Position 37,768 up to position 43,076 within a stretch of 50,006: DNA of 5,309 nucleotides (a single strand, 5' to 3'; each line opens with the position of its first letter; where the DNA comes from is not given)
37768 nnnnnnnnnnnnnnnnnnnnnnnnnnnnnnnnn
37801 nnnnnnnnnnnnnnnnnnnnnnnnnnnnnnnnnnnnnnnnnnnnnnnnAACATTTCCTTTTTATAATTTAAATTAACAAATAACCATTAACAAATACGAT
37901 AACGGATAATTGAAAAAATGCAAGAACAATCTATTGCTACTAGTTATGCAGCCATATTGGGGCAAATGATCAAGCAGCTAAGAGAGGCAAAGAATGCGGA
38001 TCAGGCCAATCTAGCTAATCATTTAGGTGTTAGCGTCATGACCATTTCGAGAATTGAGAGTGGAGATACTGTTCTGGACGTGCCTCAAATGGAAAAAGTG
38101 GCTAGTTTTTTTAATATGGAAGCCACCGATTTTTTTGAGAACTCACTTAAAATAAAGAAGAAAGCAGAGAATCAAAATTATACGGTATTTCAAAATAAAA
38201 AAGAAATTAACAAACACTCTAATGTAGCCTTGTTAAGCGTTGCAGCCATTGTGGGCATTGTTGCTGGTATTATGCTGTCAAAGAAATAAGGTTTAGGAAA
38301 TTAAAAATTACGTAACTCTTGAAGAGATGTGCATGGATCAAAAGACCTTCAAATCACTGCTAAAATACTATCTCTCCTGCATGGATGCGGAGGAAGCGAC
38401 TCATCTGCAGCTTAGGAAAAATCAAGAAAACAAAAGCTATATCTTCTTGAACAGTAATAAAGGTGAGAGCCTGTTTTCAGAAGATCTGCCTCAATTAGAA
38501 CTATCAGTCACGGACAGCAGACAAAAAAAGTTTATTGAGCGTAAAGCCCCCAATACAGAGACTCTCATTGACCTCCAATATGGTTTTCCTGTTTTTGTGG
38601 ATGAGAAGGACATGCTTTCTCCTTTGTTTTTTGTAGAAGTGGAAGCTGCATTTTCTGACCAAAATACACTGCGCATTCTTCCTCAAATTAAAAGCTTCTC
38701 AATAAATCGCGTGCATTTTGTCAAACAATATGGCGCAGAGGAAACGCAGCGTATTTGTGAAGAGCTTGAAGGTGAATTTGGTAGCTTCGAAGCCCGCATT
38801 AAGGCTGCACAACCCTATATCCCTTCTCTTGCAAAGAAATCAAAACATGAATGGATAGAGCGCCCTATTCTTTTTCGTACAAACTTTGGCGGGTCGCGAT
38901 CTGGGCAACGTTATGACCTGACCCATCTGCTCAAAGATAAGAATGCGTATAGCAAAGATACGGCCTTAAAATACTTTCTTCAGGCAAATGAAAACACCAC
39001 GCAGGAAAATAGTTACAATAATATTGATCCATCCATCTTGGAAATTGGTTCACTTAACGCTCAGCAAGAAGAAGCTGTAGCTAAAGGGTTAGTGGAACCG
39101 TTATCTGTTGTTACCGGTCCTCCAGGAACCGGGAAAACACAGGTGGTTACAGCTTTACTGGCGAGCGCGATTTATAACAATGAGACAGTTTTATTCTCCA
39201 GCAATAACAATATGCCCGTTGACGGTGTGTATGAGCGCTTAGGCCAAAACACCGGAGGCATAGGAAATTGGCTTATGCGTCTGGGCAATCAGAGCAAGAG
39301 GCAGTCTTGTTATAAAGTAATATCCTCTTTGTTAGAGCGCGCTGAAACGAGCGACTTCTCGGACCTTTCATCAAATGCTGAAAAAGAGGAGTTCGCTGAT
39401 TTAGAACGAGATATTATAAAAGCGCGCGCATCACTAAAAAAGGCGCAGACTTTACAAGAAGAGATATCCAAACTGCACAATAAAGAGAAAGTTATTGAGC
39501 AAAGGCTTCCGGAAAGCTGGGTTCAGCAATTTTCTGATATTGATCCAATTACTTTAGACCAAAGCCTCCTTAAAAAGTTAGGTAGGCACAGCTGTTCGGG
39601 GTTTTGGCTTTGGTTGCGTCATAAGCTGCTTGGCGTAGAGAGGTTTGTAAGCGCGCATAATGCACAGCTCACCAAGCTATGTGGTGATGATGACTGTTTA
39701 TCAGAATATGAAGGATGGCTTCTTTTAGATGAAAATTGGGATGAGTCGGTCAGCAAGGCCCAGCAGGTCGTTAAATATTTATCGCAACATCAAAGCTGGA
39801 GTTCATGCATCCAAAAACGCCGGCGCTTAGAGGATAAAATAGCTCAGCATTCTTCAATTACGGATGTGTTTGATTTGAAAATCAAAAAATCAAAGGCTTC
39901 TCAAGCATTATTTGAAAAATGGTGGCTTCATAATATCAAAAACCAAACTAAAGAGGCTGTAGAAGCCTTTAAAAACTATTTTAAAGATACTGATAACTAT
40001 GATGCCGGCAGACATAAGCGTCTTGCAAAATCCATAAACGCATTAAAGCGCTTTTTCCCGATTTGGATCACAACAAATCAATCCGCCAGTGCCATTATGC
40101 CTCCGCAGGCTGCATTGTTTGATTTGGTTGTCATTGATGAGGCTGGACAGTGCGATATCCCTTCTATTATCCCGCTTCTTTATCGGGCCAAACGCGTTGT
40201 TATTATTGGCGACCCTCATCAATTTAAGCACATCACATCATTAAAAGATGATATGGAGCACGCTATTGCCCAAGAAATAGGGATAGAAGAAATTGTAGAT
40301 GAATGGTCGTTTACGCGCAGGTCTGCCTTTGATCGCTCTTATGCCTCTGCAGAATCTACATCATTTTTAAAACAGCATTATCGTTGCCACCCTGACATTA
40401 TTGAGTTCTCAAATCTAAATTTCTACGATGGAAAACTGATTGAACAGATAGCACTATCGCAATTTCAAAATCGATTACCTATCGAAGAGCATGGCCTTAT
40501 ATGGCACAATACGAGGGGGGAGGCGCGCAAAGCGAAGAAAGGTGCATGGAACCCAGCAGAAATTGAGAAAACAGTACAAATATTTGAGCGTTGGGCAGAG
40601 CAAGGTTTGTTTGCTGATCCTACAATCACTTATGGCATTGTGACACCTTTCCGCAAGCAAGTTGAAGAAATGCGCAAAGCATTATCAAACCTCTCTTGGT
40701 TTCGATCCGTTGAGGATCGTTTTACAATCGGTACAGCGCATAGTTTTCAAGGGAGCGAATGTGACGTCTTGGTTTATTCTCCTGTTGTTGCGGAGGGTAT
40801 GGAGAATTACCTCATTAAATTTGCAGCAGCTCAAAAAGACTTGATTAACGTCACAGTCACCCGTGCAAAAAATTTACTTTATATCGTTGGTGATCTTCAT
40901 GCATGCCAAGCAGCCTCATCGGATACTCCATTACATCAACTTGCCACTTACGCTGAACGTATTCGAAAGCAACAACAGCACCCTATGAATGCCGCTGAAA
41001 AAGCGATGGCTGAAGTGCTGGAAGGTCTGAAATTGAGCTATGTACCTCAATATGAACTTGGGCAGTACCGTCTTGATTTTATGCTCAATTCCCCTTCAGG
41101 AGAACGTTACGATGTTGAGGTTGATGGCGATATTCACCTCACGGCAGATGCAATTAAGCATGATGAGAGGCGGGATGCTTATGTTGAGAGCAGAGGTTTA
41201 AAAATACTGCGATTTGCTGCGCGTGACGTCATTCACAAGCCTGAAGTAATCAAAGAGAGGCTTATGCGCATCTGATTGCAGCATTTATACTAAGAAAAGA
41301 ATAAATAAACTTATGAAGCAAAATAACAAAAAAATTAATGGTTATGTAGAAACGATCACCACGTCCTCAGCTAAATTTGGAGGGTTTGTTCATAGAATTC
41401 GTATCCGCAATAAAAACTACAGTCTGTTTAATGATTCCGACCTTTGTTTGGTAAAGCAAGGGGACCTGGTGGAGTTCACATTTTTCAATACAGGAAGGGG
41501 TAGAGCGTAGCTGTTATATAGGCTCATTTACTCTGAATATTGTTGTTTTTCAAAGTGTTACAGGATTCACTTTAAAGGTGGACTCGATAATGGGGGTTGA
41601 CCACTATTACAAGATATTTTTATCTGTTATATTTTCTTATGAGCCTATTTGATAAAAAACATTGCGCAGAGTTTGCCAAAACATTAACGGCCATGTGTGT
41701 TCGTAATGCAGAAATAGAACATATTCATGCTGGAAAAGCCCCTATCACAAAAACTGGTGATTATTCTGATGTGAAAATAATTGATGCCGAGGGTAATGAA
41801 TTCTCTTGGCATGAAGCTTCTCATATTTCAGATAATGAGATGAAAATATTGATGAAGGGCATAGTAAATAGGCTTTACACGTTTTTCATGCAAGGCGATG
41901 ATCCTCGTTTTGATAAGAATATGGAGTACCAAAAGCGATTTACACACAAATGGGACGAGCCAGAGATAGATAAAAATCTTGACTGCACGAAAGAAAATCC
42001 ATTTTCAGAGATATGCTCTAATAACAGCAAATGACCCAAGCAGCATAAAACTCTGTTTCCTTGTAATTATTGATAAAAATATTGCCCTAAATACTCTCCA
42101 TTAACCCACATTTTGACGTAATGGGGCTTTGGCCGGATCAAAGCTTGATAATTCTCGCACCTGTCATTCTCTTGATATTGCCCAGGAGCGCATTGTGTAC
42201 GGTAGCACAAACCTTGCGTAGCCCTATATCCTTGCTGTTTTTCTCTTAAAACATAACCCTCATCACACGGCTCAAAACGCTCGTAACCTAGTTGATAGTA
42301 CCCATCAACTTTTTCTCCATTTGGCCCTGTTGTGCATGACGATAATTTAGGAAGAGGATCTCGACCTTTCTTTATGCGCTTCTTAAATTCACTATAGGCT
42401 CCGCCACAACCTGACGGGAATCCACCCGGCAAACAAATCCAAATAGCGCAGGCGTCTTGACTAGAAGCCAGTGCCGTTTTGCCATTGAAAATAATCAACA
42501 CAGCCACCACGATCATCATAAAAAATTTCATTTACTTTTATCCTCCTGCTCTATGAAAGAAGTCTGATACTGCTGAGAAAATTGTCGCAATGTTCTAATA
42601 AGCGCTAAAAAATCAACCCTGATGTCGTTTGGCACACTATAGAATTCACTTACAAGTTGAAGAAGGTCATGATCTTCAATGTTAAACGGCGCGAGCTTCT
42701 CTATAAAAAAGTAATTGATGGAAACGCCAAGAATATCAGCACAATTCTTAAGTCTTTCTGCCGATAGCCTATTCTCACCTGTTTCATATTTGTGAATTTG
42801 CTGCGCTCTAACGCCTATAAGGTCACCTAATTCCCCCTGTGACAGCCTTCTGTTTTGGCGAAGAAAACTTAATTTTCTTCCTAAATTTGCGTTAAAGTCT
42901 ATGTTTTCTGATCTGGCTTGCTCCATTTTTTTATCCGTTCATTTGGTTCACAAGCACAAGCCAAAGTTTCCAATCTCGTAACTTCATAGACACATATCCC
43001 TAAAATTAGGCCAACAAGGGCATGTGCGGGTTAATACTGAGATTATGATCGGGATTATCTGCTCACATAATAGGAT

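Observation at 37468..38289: Divergent pair: membrane-anchored PLAAT/LRAT-like enzyme and a membrane-anchored XRE regulator, a possible lipid-targeting toxin/abortive module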

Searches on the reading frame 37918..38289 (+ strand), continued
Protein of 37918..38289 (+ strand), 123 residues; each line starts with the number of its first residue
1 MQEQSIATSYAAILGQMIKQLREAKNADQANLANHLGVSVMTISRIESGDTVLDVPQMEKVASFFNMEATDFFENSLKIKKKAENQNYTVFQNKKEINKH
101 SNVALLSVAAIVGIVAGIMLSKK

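Call 107: search_protein_families(library=pfam, proteins=[L036:4303-5529:+, L036:6640-10431:-, L036:2741-4012:-, L037:6596-10486:+, L037:3832-4767:-, L037:2338-3561:-, L039:4522-5757:-, L039:760-2802:+, L039:5964-7304:-, L039:7270-8613:-], max_evalue=0.001)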
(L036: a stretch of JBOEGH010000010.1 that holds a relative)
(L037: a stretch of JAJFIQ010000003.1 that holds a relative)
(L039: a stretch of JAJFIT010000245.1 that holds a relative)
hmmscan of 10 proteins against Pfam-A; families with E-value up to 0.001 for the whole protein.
L036:4303-5529:+ (408 aa): 1 family
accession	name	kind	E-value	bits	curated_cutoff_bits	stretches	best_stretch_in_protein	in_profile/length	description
PF12616.13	DUF3775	-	0.00029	21.1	27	0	320-392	3-69/73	Protein of unknown function (DUF3775)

L036:6640-10431:- (1263 aa): 1 family
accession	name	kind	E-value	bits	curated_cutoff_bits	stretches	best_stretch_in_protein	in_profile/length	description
PF13391.12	HNH_2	-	0.0005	20.3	21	0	51-99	10-62/66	HNH endonuclease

L036:2741-4012:- (423 aa): 5 families
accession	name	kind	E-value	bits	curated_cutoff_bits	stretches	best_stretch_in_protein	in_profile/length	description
PF01053.26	Cys_Met_Meta_PP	-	1.9e-133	445.2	27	1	5-420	2-380/381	Cys/Met metabolism PLP-dependent enzyme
PF01041.23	DegT_DnrJ_EryC1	-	4e-10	39.9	19.8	1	56-183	22-149/360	DegT/DnrJ/EryC1/StrS aminotransferase family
PF00155.27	Aminotran_1_2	-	8.7e-08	32.2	19.7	1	76-220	68-235/361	Aminotransferase class I and II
PF00266.25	Aminotran_5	-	0.00031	20.3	21.5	0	132-213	128-210/371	Aminotransferase class-V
PF01212.27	Beta_elim_lyase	-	0.00052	19.9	27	1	57-308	31-268/288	Beta-eliminating lyase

L037:6596-10486:+ (1296 aa): 1 family
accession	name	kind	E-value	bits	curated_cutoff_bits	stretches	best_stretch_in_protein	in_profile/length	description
PF12770.12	CHAT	-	8.8e-05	22.5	24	1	1052-1259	31-258/289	CHAT domain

L037:3832-4767:- (311 aa): 0 families

L037:2338-3561:- (407 aa): 0 families

L039:4522-5757:- (411 aa): 2 families
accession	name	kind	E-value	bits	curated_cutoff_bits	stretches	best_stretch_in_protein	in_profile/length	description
PF00107.32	ADH_zinc_N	-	3.8e-08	33.8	31.8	1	218-296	2-80/129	Zinc-binding dehydrogenase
PF08240.17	ADH_N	-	9.3e-05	23.1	23.5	0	66-175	2-102/104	Alcohol dehydrogenase GroES-like domain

L039:760-2802:+ (680 aa): 3 families
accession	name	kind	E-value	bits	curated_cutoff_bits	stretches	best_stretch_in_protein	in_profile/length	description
PF00593.30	TonB_dep_Rec_b-barrel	-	1.7e-32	114.3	27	1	226-649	38-436/436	TonB dependent receptor-like, beta-barrel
PF07715.20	Plug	-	1.6e-09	38.6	23.9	1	54-153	16-107/107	TonB-dependent Receptor Plug Domain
PF14905.12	OMP_b-brl_3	-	3.7e-08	33.3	27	1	413-661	154-385/408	Outer membrane protein beta-barrel family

L039:5964-7304:- (446 aa): 1 family
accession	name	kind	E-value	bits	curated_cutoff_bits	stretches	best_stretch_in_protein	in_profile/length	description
PF00144.29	Beta-lactamase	-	3.1e-36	125.6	27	1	131-418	19-321/329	Beta-lactamase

L039:7270-8613:- (447 aa): 1 family
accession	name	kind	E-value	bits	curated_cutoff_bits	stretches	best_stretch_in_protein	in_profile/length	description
PF02515.22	CoA_transf_3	-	1.3e-44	153.3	23.3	1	193-385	1-203/366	CoA-transferase family III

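Call 108: search_protein_families(library=pfam, proteins=[L041:79-2316:+, L041:2298-4226:+, L041:4232-5575:+, L041:6441-6959:-, L041:7548-9329:+, L041:10036-12207:-, L035:3435-4502:-], max_evalue=0.001)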
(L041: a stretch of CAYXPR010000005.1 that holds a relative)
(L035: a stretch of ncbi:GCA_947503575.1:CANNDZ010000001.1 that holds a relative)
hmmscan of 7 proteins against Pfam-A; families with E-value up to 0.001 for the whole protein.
L041:79-2316:+ (745 aa): 6 families
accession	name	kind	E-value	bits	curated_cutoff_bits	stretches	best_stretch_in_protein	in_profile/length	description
PF13175.12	AAA_15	-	1.7e-64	219.2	32.1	1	1-404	1-374/374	AAA ATPase domain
PF20469.4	OLD-like_TOPRIM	-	9.1e-13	49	23.2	1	456-534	1-67/67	Overcoming lysogenization defect protein-like, TOPRIM domain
PF11398.14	DUF2813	-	8.4e-09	35.7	21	1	1-68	1-67/372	Protein of unknown function (DUF2813)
PF13304.12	AAA_21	-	3.9e-06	27.6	27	1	351-405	260-304/304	AAA domain, putative AbiEii toxin, Type IV TA system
PF13476.12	AAA_23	-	7.2e-06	27.2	27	1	5-256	1-186/201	AAA domain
PF02463.25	SMC_N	-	0.00037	20.4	40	0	3-50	2-51/220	RecF/RecN/SMC N terminal domain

L041:2298-4226:+ (642 aa): 7 families
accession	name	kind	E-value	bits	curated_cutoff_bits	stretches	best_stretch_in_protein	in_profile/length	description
PF00580.27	UvrD-helicase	-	7.7e-23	82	23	2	122-214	166-254/271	UvrD/REP helicase N-terminal domain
PF13245.12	AAA_19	-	3.2e-15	56.9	25.1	1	22-213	11-131/134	AAA domain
PF01443.25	Viral_helicase1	-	1.8e-10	41.5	21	0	151-261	42-148/228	Viral superfamily 1 RNA helicase core domain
PF13361.12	UvrD_C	-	4.1e-06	26.9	25.6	1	59-620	141-348/350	UvrD-like helicase C-terminal domain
PF13538.12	UvrD_C_2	-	0.00013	22.2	27.4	0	600-618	34-52/52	UvrD-like helicase C-terminal domain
PF13604.12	AAA_30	-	0.00051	20.3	27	0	24-94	20-82/191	AAA domain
PF25199.1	nSTAND_NTPase5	-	0.00067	19.9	34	0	12-106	28-121/145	Novel STAND NTPase 5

L041:4232-5575:+ (447 aa): 0 families

L041:6441-6959:- (172 aa): 2 families
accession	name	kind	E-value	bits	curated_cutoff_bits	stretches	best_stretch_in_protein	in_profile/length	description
PF14279.12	HNH_5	-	2.8e-05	24.4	27.5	1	50-105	1-54/56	HNH endonuclease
PF01844.29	HNH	-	0.00021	21.8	21.4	1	50-97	1-47/47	HNH endonuclease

L041:7548-9329:+ (593 aa): 0 families

L041:10036-12207:- (723 aa): 0 families

L035:3435-4502:- (355 aa): 1 family
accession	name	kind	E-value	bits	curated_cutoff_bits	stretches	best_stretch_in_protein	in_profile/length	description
PF06527.16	TniQ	-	2.1e-05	25.6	27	0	102-149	96-142/142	TniQ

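Call 110: search_protein_families(library=phrogs, proteins=[window:37918-38289:+], max_evalue=0.01)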
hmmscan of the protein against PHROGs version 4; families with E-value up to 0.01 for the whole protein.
window:37918-38289:+ (123 aa): 32 families (the best 25 are shown)
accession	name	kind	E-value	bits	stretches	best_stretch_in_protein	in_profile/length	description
phrog_2967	-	transcription regulation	6.6e-11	43.2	1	12-88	9-84/225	transcriptional regulator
phrog_8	-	transcription regulation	5.6e-10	40.2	1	13-76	76-150/346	transcriptional regulator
phrog_3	-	transcription regulation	9.3e-10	39.8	1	13-86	88-159/430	transcriptional repressor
phrog_1373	-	transcription regulation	2.2e-09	38.5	1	6-85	58-135/166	transcriptional regulator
phrog_4583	-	transcription regulation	5.5e-09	36.9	1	10-83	7-80/81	transcriptional repressor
phrog_2439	-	transcription regulation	6.1e-09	36.2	1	11-105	5-94/367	transcriptional regulator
phrog_9908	-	DNA, RNA and nucleotide metabolism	5.1e-08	33.4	1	8-91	8-91/282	DNA binding protein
phrog_5823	-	transcription regulation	9.8e-07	29.2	1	14-84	7-78/404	transcriptional regulator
phrog_2328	-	transcription regulation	2.3e-05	25.2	1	14-73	16-75/128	transcriptional repressor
phrog_2104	-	unknown function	2.5e-05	25.4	1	16-51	42-77/103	-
phrog_4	-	transcription regulation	2.6e-05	24.4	1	12-80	135-199/400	transcriptional repressor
phrog_34341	-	transcription regulation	6.7e-05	24.2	1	16-50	74-108/122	transcriptional regulator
phrog_27318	-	unknown function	0.00013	22.3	1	14-105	5-93/289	-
phrog_1994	-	DNA, RNA and nucleotide metabolism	0.00014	22.9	1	18-70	4-56/170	DNA binding protein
phrog_7241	-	transcription regulation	0.00016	22.7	1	17-69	65-117/122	transcriptional regulator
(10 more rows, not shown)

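Call 116: find_related_loci(query=A6, collection=viral_contigs, flank=6000)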
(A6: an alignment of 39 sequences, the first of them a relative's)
Query A6 (123 aa) in viral_contigs; peptide patterns used: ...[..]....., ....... (x = any residue, [..] = any of these).
15 stretches matched a pattern, but none encodes a relative of the query by tblastn (E <= 1e-3).

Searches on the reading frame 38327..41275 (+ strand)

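Call 3: search_protein_families(library=pfam, proteins=[window:38327-41275:+], max_evalue=1)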
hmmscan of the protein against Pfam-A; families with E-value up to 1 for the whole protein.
window:38327-41275:+ (982 aa): 26 families (the best 25 are shown)
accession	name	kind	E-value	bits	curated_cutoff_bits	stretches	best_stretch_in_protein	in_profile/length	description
PF13087.12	AAA_12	-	3.1e-31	108.9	27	1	664-856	2-193/195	AAA domain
PF13086.12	AAA_11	-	3.5e-27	96.3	27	2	243-388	2-151/257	AAA domain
PF13604.12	AAA_30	-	2.3e-13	50.7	27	2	243-323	2-82/191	AAA domain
PF13245.12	AAA_19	-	1.6e-10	41.8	25.1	2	247-314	1-70/134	AAA domain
PF18741.7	MTES_1575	-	1e-09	38.8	38.2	1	891-980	2-93/96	REase_MTES_1575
PF04480.18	DUF559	-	7.7e-09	35.8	20.6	1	873-979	4-104/109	Protein of unknown function (DUF559)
PF00580.27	UvrD-helicase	-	1e-08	35.7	23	1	243-632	1-250/271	UvrD/REP helicase N-terminal domain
PF09848.15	SLFN-g3_helicase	-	4e-07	30.1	24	1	260-316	4-56/354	Schlafen group 3, DNA/RNA helicase domain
PF01443.25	Viral_helicase1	-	8.4e-05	22.9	21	1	597-638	59-102/228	Viral superfamily 1 RNA helicase core domain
PF13191.12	AAA_16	-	0.00039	21.4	32.6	1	250-285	18-52/167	AAA ATPase domain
PF02562.22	PhoH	-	0.0013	18.7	27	1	241-285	3-47/205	PhoH-like protein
PF05127.21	NAT10_TcmA_helicase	-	0.0017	18.7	22.7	0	592-626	90-118/176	RNA cytidine acetyltransferase NAT10/TcmA, helicase domain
PF13401.12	AAA_22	-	0.0021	18.8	27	1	259-312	7-61/130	AAA domain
PF24922.1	ACBP4_C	-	0.019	15.7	31.2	1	351-394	56-99/105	Acyl-CoA-binding domain-containing protein 4-6, C-terminal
PF20376.4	DUF6671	-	0.028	14.6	23.8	1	697-754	57-114/217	Domain of unknown function (DUF6671)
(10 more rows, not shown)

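Call 4: search_protein_families(library=padloc, proteins=[window:38327-41275:+], max_evalue=0.1)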
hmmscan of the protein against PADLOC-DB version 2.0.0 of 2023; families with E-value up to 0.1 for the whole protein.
window:38327-41275:+ (982 aa): 13 families
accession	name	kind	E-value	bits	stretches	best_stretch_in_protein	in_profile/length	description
PDLC03924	MkoC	-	4.6e-57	191.9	2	324-886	419-974/1136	-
PDLC03920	MkoA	-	2.3e-53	179.8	1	219-882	594-1103/1112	-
PDLC03921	MkoA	-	2.2e-50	169.4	2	596-891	1295-1601/1607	-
PDLC05009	PDC-S37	-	1.6e-29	100.4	2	357-980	703-1335/1550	-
PDLC02194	Hhe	-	2.2e-16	56.3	2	228-322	411-503/1911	-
PDLC05065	PDC-S68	-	5.6e-06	22.4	1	248-289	611-652/1221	-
PDLC01734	typeIV_RecD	-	2.7e-05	20.7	1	240-279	338-376/763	RecD_0_IVD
PDLC04140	mad8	-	7.9e-05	20.3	1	258-335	28-70/314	mads_8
PDLC00112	GajB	-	0.00015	18.6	0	584-632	198-249/581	UrvD helicase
PDLC00279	PtuA1|PtuA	-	0.00087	16.5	1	259-359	28-125/416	AAA ATPase domain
PDLC00117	GajB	-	0.00093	15.8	1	783-857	499-576/604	UrvD helicase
PDLC02350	AbiO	-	0.0014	15.5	1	243-290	179-225/468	AbiO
PDLC02895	DpdJ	-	0.021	9.6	0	590-641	185-239/2112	DpdJ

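Call 7: search_protein_families(library=ncbifam, proteins=[window:38327-41275:+], max_evalue=0.01)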
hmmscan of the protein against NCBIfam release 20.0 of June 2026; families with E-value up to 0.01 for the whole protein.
window:38327-41275:+ (982 aa): 11 families
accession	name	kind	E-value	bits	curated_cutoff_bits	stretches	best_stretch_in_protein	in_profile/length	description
TIGR00376.1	TIGR00376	hypoth_equivalog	2.9e-39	135.1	348.9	2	575-878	344-629/639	IGHMBP2 family helicase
NF058533.1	antiphage_ProA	equivalog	8.2e-30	103.1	1500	2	568-970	1274-1690/1903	anti-phage protein ProA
NF040671.1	PLuB_AAA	exception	3e-29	101.1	999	2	597-862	962-1236/1256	PLuB system helicase-like protein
NF042953.1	Hhe_antiphage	equivalog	4.6e-21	74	2000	2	567-705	1251-1382/1797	DUF4011 domain-containing anti-phage protein Hhe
TIGR01448.2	helicase_RecD2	equivalog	1.4e-14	53.2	500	2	241-288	315-362/713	SF1B family DNA helicase RecD2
TIGR01447.1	recD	equivalog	1.5e-11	43.6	310.15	1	216-282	123-188/597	exodeoxyribonuclease V subunit alpha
TIGR02768.1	TraA_Ti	equivalog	2.2e-05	23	590.45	0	599-657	448-508/751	Ti-type conjugative transfer relaxase TraA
NF008127.0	PRK10875.1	equivalog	6.7e-05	21.6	671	1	242-283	156-197/619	exodeoxyribonuclease V subunit alpha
NF007294.0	PRK09767.1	equivalog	8.4e-05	22.7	218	1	906-978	38-105/117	DUF559 domain-containing protein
TIGR03600.1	phage_DnaB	exception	0.0017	17.4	498.65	1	253-344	189-279/421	phage replicative helicase, DnaB family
NF038214.1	IS21_help_AAA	equivalog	0.0039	16.9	200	0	261-295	94-128/232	IS21-like element helper ATPase IstB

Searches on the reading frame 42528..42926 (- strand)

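Call 44: search_protein_families(library=pfam, proteins=[window:42528-42926:-], max_evalue=0.001)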
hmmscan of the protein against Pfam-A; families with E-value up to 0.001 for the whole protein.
window:42528-42926:- (132 aa): 3 families
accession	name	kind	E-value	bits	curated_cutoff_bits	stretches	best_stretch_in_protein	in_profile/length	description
PF01381.28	HTH_3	-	4.2e-12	46.4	23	1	22-73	4-55/55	Helix-turn-helix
PF13560.12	HTH_31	-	1.6e-10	41.5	27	1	15-69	2-57/64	Helix-turn-helix domain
PF12844.13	HTH_19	-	6.2e-07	29.7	30.2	1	16-74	1-59/64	Helix-turn-helix domain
